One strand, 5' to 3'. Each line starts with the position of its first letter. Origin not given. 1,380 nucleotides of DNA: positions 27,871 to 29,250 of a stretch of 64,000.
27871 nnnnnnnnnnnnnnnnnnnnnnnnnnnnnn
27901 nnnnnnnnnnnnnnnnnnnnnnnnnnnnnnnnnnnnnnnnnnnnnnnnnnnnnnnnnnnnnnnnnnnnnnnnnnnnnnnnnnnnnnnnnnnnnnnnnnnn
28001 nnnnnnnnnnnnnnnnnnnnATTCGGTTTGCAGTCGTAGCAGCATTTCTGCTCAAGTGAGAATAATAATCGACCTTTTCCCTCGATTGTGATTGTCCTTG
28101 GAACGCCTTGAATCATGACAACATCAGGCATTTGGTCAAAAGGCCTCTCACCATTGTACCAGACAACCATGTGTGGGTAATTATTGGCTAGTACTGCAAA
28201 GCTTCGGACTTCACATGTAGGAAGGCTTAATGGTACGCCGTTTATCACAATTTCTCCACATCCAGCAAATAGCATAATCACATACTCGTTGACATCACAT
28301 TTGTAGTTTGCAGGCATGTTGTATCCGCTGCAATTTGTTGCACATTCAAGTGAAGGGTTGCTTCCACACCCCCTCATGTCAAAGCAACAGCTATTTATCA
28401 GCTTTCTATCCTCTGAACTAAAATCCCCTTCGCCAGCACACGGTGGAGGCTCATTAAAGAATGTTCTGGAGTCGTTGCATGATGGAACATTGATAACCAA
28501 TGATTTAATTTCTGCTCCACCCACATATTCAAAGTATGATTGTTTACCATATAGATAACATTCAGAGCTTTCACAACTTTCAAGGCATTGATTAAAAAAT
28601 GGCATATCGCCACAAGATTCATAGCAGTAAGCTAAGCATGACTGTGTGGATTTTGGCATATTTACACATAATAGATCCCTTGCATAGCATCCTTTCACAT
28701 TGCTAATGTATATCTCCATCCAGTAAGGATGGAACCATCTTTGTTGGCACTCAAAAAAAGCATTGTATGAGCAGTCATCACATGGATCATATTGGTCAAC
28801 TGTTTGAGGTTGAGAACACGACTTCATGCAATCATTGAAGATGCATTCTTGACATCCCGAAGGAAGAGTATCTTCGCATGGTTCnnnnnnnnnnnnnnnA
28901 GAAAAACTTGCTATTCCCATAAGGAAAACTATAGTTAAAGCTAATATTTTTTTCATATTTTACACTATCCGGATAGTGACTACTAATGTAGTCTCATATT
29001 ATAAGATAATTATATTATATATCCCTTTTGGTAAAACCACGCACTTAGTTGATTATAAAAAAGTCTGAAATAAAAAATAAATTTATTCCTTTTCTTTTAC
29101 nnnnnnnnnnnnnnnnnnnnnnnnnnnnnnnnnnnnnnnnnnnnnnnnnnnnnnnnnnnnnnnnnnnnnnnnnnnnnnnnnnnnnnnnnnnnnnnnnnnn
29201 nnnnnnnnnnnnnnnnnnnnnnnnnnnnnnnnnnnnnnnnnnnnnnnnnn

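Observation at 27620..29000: Mosaic, near-identical paralogs of a ~450-aa cysteine-rich secreted protein (second copy 45910-47400)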

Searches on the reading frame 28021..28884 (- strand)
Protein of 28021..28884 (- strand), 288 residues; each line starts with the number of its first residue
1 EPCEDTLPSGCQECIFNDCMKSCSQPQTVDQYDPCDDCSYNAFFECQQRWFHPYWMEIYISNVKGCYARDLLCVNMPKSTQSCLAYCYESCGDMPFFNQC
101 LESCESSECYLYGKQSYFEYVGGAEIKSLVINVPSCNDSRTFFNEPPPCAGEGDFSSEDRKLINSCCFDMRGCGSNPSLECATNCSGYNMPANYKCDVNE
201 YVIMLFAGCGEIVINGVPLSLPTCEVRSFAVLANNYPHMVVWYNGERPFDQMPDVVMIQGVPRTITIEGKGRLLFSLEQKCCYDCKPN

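Call 41: predict_structure(alignment_id=A3)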
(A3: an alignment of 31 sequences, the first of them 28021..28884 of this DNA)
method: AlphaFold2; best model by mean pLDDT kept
length: 288 residues; sequences in the alignment: 31
mean_pLDDT: 82.4   pTM: 0.80
mean pLDDT of the five models: 82.4, 82.2, 80.8, 79.9, 77.0
residues with pLDDT >= 90: 145; 70-90: 85; 50-70: 36; < 50: 22
segments of 3 or more residues with pLDDT < 50: 79-81, 152-163, 229-235
pLDDT, mean of each block of 10 residues (from residue 1): 86 94 71 80 88 88 94 71 64 74 66 81 83 93 85 45 74 91 88 96 93 91 68 61 95 91 96 93 96
secondary structure, 60 per line:
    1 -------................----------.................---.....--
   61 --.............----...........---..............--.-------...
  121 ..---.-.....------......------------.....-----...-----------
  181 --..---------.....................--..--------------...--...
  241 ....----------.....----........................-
elements in order: H8-23 H34-50 E54-58 E63-70 H71-75 H80-90 H94-107 E118-122 E128-132 H139-144 H157-161 E167-169 E194-214 E238-244 E255-259 E264-287

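Call 51: fold_search(model_id=the predicted structure, library=viral)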
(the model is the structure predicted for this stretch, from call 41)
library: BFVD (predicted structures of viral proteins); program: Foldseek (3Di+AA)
matches with E <= 10: 365; with E <= 0.001: 0
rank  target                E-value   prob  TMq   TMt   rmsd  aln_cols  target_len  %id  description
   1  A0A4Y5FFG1            2.0e-02  0.25  0.14  0.06  16.5       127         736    9  Capsid protein [Lactobacillus phage SAC12B]
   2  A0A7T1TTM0            3.0e-02  0.18  0.12  0.17  10.7       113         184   11  Uncharacterized protein [Vibrio phage vB_VpP_DE17]
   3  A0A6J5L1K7            3.2e-02  0.25  0.15  0.18   9.8       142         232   10  Uncharacterized protein (Fragment) [uncultured Caudovirales phage]
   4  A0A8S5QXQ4            5.6e-02  0.08  0.12  0.19  14.7       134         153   10  Uncharacterized protein [Siphoviridae sp. ct9lR64]
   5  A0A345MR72            6.3e-02  0.21  0.12  0.34  10.8       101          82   12  (no name in the UniProt tables at hand)
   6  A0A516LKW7            1.1e-01  0.08  0.11  0.20  13.5       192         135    7  (no name in the UniProt tables at hand)
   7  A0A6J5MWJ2            1.3e-01  0.08  0.11  0.15  10.5       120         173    9  Uncharacterized protein [uncultured Caudovirales phage]
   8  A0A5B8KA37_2          1.8e-01  0.06  0.10  0.03  13.9       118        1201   15  Genome polyprotein [Grey teal calicivirus]
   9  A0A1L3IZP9            1.8e-01  0.05  0.10  0.11  16.2       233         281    7  (no name in the UniProt tables at hand)
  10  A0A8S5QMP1            2.0e-01  0.13  0.16  0.19  11.6       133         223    9  Uncharacterized protein [Siphoviridae sp. ctVCm11]
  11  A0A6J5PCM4            2.1e-01  0.02  0.09  0.11  23.1       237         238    9  Uncharacterized protein [uncultured Caudovirales phage]
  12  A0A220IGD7            2.2e-01  0.09  0.20  0.19  13.5       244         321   11  (no name in the UniProt tables at hand)
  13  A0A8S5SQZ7            2.2e-01  0.05  0.11  0.16  14.0       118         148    8  Uncharacterized protein [Phage sp. ctPjm15]
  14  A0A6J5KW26            2.2e-01  0.03  0.07  0.11  14.0       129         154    7  Uncharacterized protein [uncultured Caudovirales phage]
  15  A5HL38                2.4e-01  0.01  0.08  0.07  15.8       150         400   13  Putative variable tail fiber protein [Phormidium phage Pf-WMP3]
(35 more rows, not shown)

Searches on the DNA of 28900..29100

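Call 56: search_rna_families(source=window, start=28900, end=29100, threshold=evalue, max_evalue=1)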
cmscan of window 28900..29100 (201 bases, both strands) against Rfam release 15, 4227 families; matches with E-value up to 1: 2.
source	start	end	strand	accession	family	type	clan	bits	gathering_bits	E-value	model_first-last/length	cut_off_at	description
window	28999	29071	+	RF02403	Afu_328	Gene; snRNA; snoRNA; CD-box;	-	22.2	70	0.21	1-73/73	no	A. fumigatus snoRNA Afu_328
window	28995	29072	+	RF01603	snoR29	Gene; snRNA; snoRNA; CD-box;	-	21.9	50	0.68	1-84/84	no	small nucleolar RNA snoR29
